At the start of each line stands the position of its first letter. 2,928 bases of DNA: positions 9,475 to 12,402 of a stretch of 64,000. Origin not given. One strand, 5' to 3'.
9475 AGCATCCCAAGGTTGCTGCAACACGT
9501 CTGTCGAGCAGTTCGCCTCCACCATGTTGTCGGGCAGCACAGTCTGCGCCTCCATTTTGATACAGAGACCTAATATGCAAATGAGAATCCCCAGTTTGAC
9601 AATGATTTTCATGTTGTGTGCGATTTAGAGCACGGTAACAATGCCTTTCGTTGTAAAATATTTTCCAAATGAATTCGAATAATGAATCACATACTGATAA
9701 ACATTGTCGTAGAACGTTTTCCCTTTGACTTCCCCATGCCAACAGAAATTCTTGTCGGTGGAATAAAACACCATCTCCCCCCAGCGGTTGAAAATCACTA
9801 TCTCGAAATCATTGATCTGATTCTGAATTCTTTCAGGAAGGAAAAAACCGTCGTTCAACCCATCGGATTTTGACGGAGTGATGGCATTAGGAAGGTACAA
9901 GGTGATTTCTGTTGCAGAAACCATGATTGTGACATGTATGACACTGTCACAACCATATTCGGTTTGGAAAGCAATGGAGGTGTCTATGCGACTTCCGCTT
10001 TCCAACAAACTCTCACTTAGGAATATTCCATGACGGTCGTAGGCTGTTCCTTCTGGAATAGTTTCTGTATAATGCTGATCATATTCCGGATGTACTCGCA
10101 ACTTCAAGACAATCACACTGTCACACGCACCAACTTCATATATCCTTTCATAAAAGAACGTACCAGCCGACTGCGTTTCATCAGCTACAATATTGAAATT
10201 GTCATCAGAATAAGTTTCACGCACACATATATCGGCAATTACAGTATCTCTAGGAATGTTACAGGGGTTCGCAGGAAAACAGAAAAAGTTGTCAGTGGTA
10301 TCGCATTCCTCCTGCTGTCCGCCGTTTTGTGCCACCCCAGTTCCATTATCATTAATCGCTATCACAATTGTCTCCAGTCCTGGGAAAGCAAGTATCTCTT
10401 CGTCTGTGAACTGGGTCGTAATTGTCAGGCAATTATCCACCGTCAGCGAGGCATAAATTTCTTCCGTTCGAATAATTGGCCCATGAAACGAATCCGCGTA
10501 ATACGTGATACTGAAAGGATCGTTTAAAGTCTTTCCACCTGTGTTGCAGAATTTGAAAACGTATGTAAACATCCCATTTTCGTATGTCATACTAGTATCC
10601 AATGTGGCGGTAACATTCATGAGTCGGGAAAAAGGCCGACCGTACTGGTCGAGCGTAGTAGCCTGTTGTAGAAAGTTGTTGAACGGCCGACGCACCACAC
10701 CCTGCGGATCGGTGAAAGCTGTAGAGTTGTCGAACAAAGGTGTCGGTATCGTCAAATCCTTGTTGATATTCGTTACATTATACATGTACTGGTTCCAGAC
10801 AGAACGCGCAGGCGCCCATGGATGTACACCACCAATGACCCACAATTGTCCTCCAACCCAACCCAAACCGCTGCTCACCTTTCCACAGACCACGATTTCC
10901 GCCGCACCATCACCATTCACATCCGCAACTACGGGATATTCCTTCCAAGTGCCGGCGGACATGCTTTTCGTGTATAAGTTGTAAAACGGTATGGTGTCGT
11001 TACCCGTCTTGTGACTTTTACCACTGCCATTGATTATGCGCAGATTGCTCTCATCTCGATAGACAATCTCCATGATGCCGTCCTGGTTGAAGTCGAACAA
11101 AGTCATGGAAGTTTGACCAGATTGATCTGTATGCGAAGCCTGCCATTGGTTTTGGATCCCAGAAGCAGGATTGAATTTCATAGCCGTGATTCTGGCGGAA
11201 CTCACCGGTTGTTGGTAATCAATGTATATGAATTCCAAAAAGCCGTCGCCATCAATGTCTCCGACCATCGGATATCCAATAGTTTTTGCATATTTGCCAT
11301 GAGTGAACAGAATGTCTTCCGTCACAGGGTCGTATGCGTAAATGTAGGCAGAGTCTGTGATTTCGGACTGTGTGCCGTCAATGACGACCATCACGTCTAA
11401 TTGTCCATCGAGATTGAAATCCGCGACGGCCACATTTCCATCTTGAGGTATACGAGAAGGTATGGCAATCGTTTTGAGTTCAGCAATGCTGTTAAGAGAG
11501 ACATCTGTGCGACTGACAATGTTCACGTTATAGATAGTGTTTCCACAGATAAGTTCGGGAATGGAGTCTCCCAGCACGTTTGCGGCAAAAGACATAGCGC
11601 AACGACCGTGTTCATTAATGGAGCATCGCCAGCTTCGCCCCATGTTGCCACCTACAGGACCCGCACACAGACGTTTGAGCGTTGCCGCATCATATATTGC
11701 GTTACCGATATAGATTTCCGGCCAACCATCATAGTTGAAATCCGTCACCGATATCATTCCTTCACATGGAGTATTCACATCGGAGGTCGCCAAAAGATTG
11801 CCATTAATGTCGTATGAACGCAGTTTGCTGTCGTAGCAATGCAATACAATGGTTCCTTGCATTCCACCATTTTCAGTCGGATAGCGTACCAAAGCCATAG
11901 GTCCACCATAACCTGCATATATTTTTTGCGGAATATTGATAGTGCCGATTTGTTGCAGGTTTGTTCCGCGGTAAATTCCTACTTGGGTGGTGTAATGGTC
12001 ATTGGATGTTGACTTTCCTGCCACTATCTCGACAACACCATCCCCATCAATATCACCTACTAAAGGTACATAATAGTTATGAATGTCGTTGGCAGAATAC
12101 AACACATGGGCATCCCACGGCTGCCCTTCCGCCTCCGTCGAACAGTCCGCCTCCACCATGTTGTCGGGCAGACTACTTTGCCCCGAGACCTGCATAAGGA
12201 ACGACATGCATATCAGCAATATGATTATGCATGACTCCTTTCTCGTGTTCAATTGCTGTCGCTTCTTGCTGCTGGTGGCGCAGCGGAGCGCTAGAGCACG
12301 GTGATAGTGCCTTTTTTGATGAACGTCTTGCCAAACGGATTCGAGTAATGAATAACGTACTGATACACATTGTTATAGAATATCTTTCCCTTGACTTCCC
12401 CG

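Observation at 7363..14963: Tandem triad of FG-GAP beta-propeller T9SS type-B cargo genes with shuffled modules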

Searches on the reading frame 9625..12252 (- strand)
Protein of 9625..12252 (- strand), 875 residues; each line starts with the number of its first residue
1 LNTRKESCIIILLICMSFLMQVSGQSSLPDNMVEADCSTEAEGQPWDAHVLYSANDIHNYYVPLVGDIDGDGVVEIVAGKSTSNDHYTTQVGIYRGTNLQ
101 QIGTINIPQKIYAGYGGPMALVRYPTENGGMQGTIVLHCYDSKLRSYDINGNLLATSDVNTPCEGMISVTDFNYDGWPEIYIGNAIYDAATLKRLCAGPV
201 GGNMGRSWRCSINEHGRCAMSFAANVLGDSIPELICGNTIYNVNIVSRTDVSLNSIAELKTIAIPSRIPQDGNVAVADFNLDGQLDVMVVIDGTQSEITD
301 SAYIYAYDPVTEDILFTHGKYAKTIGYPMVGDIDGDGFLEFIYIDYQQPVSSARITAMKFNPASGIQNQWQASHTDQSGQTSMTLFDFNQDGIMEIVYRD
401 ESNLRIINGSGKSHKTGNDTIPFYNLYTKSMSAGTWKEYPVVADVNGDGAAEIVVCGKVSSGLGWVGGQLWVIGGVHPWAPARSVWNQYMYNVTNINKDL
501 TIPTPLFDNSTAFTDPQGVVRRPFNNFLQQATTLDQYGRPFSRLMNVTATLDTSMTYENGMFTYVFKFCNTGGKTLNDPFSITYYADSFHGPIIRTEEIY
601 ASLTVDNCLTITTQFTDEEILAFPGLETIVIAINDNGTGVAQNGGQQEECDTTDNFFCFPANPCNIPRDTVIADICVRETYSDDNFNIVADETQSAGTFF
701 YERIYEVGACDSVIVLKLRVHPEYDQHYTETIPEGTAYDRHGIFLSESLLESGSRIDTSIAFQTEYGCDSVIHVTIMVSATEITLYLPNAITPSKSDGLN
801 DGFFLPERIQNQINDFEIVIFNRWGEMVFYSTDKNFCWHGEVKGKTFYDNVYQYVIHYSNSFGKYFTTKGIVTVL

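Call 5: search_protein_families(library=pfam, proteins=[window:9625-12252:-], max_evalue=0.1)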
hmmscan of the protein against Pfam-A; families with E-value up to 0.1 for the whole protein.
window:9625-12252:- (875 aa): 6 families
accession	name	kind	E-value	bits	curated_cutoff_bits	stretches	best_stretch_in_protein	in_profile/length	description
PF13517.12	FG-GAP_3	-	2.5e-20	73.3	26.9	3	387-455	1-61/61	FG-GAP-like repeat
PF01839.29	FG-GAP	-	8.7e-15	54.7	22.1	1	61-91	3-34/37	FG-GAP repeat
PF13585.12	CHU_C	-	1.3e-12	48.1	27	1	787-872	3-84/86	CHU_C Type IX secretion signal domain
PF15907.11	Itfg2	-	0.00011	22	27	0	44-81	59-96/330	Integrin-alpha FG-GAP repeat-containing protein 2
PF23167.1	DUF7057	-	0.01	16.3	27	0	440-489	44-93/130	Domain of unknown function (DUF7057)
PF12256.14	TcdB_toxin_midN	-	0.051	13.3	24.8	0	66-99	33-65/181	Insecticide toxin TcdB middle/N-terminal region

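Call 6: search_protein_families(library=ncbifam, proteins=[window:9625-12252:-], max_evalue=0.1)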
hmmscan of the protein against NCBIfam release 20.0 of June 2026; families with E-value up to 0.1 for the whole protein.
window:9625-12252:- (875 aa): 4 families
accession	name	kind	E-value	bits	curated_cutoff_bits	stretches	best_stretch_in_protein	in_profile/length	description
TIGR04131.1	Bac_Flav_CTERM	domain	1.1e-08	35.1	35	1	787-864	3-75/85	T9SS type B sorting domain-containing protein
NF047539.1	XAC2610_fam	domain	6.6e-06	26.5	35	1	275-313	2-39/89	XAC2610-related protein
NF052323.1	T9SSA_dep_M6i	equivalog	9.5e-06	23.8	600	1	373-461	779-860/1043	T9SS-dependent M6-like inactivated metalloprotease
NF052506.1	PA5033_fam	subfamily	0.025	13.4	100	1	380-455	160-224/284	PA5033 family protein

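Call 15: find_homologous_proteins(query=window:9625-12252:-, max_evalue=0.00001)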
Query window:9625-12252:- (875 aa): 1194 proteins with E <= 0.00001 among 8000 candidates; the best 120 are listed.
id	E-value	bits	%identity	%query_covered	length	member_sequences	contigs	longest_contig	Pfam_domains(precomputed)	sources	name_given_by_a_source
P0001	0.0e+0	2008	98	100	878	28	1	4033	PF01839.30,PF13585.13,PF13517.13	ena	-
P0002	0.0e+0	1912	92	99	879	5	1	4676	PF01839.30,PF13585.13,PF13517.13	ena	-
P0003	0.0e+0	1709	82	100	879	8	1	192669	PF01839.30,PF13585.13,PF13517.13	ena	-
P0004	0.0e+0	1698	70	75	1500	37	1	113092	PF01839.30,PF13585.13,PF15907.12,PF13517.13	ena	-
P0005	0.0e+0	1653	81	97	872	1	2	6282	PF01839.30,PF13585.13,PF13517.13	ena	-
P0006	0.0e+0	1648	80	100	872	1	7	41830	PF01839.30,PF13585.13,PF13517.13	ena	-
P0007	0.0e+0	1647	79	99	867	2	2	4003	PF01839.30,PF13585.13,PF13517.13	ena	-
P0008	0.0e+0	1642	79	99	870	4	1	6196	PF01839.30,PF13585.13,PF13517.13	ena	-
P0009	0.0e+0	1637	78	100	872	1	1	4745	PF01839.30,PF13585.13,PF13517.13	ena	-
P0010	0.0e+0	1631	77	100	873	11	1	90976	PF01839.30,PF13585.13,PF13517.13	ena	-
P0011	0.0e+0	1628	77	100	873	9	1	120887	PF01839.30,PF13585.13,PF13517.13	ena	-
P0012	0.0e+0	1627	78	100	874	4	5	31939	PF01839.30,PF13585.13,PF13517.13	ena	-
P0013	0.0e+0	1625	79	97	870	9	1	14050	PF01839.30,PF13585.13,PF13517.13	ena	-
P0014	0.0e+0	1625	78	99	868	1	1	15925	PF01839.30,PF13585.13,PF13517.13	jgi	-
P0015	0.0e+0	1625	78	99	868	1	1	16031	PF01839.30,PF13585.13,PF13517.13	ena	-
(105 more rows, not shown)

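Call 16: find_related_loci(query=window:9625-12252:-, collection=genome_contigs, flank=10000)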
Query window:9625-12252:- (875 aa) in genome_contigs; peptide patterns used: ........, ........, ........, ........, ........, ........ (x = any residue, [..] = any of these).
169 stretches matched a pattern; 102 encode a relative of the query (tblastn E <= 1e-3); the best 80 are kept; 77 distinct loci.
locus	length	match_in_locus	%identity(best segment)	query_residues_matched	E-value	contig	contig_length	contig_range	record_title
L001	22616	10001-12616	83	5-875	0e+0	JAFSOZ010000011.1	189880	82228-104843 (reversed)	MAG: Bacteroidales bacterium isolate RGIG3342 Goat_Reticulum-6__c827, whole genome shotgun sequence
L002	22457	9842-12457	77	5-875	0e+0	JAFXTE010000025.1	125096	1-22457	MAG: Bacteroidales bacterium isolate RGIG6723 Sheep_Rumen-2__c1151, whole genome shotgun sequence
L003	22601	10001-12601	76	9-875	0e+0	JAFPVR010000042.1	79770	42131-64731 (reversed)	MAG: Bacteroidales bacterium isolate RGIG1517 Goat_Abomasum-3__c214349, whole genome shotgun sequence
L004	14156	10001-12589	75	13-875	0e+0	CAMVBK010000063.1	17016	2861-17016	MAG TPA_asm: uncultured Bacteroidales bacterium isolate SRR8387716_bin.108_metaWRAP_v1.3_MAG genome assembly, contig: ER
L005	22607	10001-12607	73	5-875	0e+0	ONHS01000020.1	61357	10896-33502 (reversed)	uncultured Bacteroidales bacterium isolate RUG312 genome assembly, contig: scaffold_395, whole genome shotgun sequence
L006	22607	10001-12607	73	5-875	0e+0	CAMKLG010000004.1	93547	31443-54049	MAG: uncultured Bacteroidales bacterium isolate SRR12081296_bin.81_metaWRAP_v1.3_MAG genome assembly, contig: ERZ1228977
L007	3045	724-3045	76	2-775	0e+0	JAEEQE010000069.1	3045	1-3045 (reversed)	MAG: Bacteroidales bacterium isolate Tb.RUG.328 NODE_151653_length_3045_cov_5.423235, whole genome shotgun sequence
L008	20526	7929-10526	68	10-875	0e+0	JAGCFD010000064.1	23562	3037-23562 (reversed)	MAG: Bacteroidales bacterium isolate RGIG9735 Yak_Omasum-3__c1571876, whole genome shotgun sequence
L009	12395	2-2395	70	78-875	0e+0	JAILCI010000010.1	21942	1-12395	MAG: Bacteroidales bacterium isolate RUI581 k141_14459836_flag=0_multi=67.9385_len=21942, whole genome shotgun sequence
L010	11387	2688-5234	80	27-875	0e+0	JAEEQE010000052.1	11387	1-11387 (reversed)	MAG: Bacteroidales bacterium isolate Tb.RUG.328 NODE_25228_length_11387_cov_2.003908, whole genome shotgun sequence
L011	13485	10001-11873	81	27-821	0e+0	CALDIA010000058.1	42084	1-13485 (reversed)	MAG TPA_asm: uncultured Bacteroidales bacterium isolate ERR1278073_bin.58_CONCOCT_v1.1_MAG genome assembly, contig: ERZ8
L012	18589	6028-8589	67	13-875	0e+0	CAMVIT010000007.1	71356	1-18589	MAG TPA_asm: uncultured Bacteroidales bacterium isolate SRR8387720_bin.39_metaWRAP_v1.3_MAG genome assembly, contig: ERZ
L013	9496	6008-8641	66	2-875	0e+0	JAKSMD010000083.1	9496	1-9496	MAG: Bacteroidales bacterium isolate Horse_feces116 MAG116_83, whole genome shotgun sequence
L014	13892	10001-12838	52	29-875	0e+0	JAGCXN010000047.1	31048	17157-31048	MAG: Bacteroidales bacterium isolate RGIG10213 Yak_Rumen-5__c2252476, whole genome shotgun sequence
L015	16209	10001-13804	65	9-831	0e+0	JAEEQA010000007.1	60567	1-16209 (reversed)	MAG: Bacteroidales bacterium isolate Tb.RUG.324 NODE_1352_length_60567_cov_1.220748, whole genome shotgun sequence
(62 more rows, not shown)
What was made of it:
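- The organism lives in the rumen (call 16).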

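Call 37: predict_structure(alignment_id=A1)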
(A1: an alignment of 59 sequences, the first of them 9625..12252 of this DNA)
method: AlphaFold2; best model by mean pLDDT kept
length: 875 residues; sequences in the alignment: 59
mean_pLDDT: 75.2   pTM: 0.57
mean pLDDT of the five models: 75.2, 74.3, 73.4, 72.2, 68.4
residues with pLDDT >= 90: 167; 70-90: 476; 50-70: 111; < 50: 121
segments of 3 or more residues with pLDDT < 50: 1-7, 19-45, 414-422, 485-496, 507-523, 525-546, 640-654, 663-668
pLDDT, mean of each block of 10 residues (from residue 1): 52 62 35 33 58 91 80 86 91 93 94 84 76 89 94 95 88 85 94 94 86 78 81 91 93 95 90 84 84 78 89 90 73 77 78 83 87 69 69 76 80 49 66 65 74 84 87 71 46 48 51 41 43 30 46 73 81 68 82 85 80 84 79 67 36 58 54 85 87 84 64 76 76 82 79 71 69 79 83 60 74 88 89 85 82 91 86 87
secondary structure, 60 per line:
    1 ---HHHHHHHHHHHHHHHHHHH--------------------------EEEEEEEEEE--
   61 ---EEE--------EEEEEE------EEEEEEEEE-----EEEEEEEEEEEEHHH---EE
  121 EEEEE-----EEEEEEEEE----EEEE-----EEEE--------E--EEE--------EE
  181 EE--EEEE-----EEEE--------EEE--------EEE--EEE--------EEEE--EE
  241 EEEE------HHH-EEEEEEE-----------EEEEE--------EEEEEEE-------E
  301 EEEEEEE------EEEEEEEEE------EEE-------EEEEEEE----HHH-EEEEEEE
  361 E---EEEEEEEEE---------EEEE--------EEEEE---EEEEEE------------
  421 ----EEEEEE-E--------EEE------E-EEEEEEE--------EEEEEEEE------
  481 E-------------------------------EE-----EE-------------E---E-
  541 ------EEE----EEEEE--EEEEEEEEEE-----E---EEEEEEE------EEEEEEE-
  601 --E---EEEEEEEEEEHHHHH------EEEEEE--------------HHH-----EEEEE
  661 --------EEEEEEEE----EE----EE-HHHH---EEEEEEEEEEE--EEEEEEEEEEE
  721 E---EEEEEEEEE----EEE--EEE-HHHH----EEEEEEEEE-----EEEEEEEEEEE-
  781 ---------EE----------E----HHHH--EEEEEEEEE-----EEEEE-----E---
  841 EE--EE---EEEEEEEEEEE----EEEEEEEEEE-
elements in order (helices of 4 or more, strands of 3 or more residues): H4-22 E49-58 E64-66 E75-80 E87-95 E101-112 E119-125 E131-139 E144-147 E153-156 E168-170 E179-182 E185-188 E194-197 E206-208 E217-219 E222-224 E233-236 E239-244 E255-261 E273-277 E286-292 E300-307 E314-322 E329-331 E339-345 E354-361 E365-373 E383-386 E395-399 E403-408 E425-430 E441-443 E452-458 E467-474 E547-549 E554-558 E561-570 E580-586 E593-599 E607-616 H617-621 E628-633 E656-660 E669-676 H690-693 E697-707 E710-721 E725-733 E738-740 E743-745 H747-750 E755-763 E769-779 H807-810 E813-821 E827-831 E850-860 E865-874
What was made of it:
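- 9625..12252 (-): Gene B (P2), 875-aa ORF of the long type. Modules: leader 12109-12252, BC-type propeller 10822-12108, conserved block 10657-10821, mid domain 10261-10656, Cys modules 9904-10260, type-B CTD 9628-9903. AF2 model with pLDDT 75 (call 37).
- On FG-GAP/VCBS beta-propeller (integrin-alpha / Bap1-like): In the AF2 model of B, residues 49-474 are mostly at pLDDT 75-95 and form about 8 four-stranded sheets (call 37).
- AF2 model (call 37). The conserved block (B residues 478-546) is modelled with pLDDT below 50 (call 37), so its role is unknown.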

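Call 39: search_solved_structures(query=A1, max_evalue=0.01)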
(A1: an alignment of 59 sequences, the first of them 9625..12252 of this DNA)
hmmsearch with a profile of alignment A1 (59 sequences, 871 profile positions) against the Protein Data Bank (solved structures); distinct sequences matched with E-value up to 0.01: 1.
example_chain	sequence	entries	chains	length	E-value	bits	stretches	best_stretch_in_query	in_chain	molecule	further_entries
6mlt_A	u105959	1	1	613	2.8e-14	55.2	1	353-501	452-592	Hemolysin-related protein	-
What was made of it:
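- The only PDB sequence hit is Bap1, 6mlt_A (call 39).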

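Call 40: fold_search(model_id=the predicted structure, library=pdb)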
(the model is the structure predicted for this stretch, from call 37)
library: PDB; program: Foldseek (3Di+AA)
matches with E <= 10: 1774; with E <= 0.001: 169
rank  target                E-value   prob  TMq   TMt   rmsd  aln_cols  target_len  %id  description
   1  6mlt                  3.4e-15  1.00  0.36  0.52  13.8       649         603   15  Crystal structure of the V. cholerae biofilm matrix protein Bap1 (released 2019-08-28)
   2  1jv2_A                1.1e-11  1.00  0.27  0.26  19.2      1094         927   10  CRYSTAL STRUCTURE OF THE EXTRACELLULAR SEGMENT OF INTEGRIN ALPHAVBETA3 (released 2001-10-17)
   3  6avu_A                1.2e-11  1.00  0.27  0.26  30.8      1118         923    9  Human alpha-V beta-3 Integrin (open conformation) in complex with the therapeutic antibody LM609 (released 2017-11-01)
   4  6avq_A                3.8e-11  1.00  0.25  0.24  19.7      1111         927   10  The Therapeutic Antibody LM609 Selectively Inhibits Ligand Binding to Human alpha-V beta-3 Integrin via Steric Hindran (released 2017-11-01)
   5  3fcs_A                5.7e-11  1.00  0.26  0.25  20.8      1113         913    9  Structure of complete ectodomain of integrin aIIBb3 (released 2009-01-20)
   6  9e8a_A                7.0e-11  1.00  0.26  0.26  20.6      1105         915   10  Integrin aIIbb3 bent conformation from human platelet membrane crude preparation (released 2025-10-15)
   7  6avr_A                9.6e-11  1.00  0.26  0.25  18.8      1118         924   10  Human alpha-V beta-3 Integrin (intermediate conformation) in complex with the therapeutic antibody LM609 (released 2017-11-01)
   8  8xfo_A                1.8e-10  1.00  0.27  0.31  29.9       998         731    9  Cryo-EM structure of integrin ITGAV, ITGB3 and CYCLO (RGDFK) complex, conformation 2 (released 2024-12-18)
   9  7nwl_A                2.4e-10  1.00  0.27  0.36  12.7       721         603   10  Cryo-EM structure of human integrin alpha5beta1 (open form) in complex with fibronectin and TS2/16 Fv-clasp (released 2021-06-02)
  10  8t2v_A                3.0e-10  1.00  0.27  0.26  25.3      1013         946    9  Cryo-EM Structures of Full-length Integrin alphaIIbbeta3 in Native Lipids (released 2023-07-26)
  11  3k6s_C                7.2e-10  1.00  0.28  0.27  25.4       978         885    7  Structure of integrin alphaXbeta2 ectodomain (released 2010-01-12)
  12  3k6s_E                1.1e-09  1.00  0.27  0.27  25.6       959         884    8  Structure of integrin alphaXbeta2 ectodomain (released 2010-01-12)
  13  7nxd_A                1.1e-09  1.00  0.27  0.26  20.1      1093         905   10  Cryo-EM structure of human integrin alpha5beta1 in the half-bent conformation (released 2021-08-25)
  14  9oz1_A                1.3e-09  1.00  0.17  0.19  38.4      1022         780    8  Cryo-EM structure of chicken ROS1 in apo-state. Cryo-EM refinement is focused on the "leg" region of chicken ROS1. (released 2026-02-25)
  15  3k71_C                1.3e-09  1.00  0.28  0.28  20.1      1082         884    7  Structure of integrin alphaX beta2 ectodomain (released 2010-01-12)
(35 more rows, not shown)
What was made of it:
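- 9625..12252 (-): Best Foldseek hit is Bap1, PDB 6MLT, E 3e-15 (call 40).
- On FG-GAP/VCBS beta-propeller (integrin-alpha / Bap1-like): Foldseek returns Bap1, integrin alpha and designed 8-10-blade 'Cake' propellers (call 40).
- Closest known: Integrin alpha-subunit ectodomain. Same: Foldseek E values are around 1e-11 (call 40).
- Foldseek top hits are Bap1 (E 3e-15) followed by integrin alpha chains (call 40). Weaker Foldseek hits include a GH43 enzyme and the BT4663 sensor propeller (call 40). The best sequence and fold matches are adhesins, Bap1 and integrin alpha (calls 39, 40).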

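Call 43: find_encoding_contigs(protein=P0002, flank=10000, max_places=5)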
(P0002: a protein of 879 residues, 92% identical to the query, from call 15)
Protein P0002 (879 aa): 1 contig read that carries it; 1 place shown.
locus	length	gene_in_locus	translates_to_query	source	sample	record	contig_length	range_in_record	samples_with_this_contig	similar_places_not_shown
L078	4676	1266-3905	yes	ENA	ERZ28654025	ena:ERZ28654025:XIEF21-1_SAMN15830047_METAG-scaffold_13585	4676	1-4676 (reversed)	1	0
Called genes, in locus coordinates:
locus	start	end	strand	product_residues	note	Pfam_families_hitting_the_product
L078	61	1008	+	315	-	PF26334:Gtf3_N, PF26337:Gtf3_C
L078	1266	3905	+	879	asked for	PF01839:FG-GAP (faint), PF13517:FG-GAP_3, PF13585:CHU_C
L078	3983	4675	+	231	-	?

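Call 44: find_encoding_contigs(protein=P0001, flank=10000, max_places=5)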
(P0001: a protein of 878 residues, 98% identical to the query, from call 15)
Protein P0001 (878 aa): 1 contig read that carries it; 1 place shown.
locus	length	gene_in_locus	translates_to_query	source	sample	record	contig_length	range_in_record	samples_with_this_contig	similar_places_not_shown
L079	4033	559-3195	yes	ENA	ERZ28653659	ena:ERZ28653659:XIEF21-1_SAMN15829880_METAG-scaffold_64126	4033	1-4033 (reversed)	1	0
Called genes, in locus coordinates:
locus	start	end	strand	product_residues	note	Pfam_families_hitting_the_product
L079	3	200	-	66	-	?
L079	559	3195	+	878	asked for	PF01839:FG-GAP (faint), PF13517:FG-GAP_3 (weak), PF13585:CHU_C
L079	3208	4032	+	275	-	?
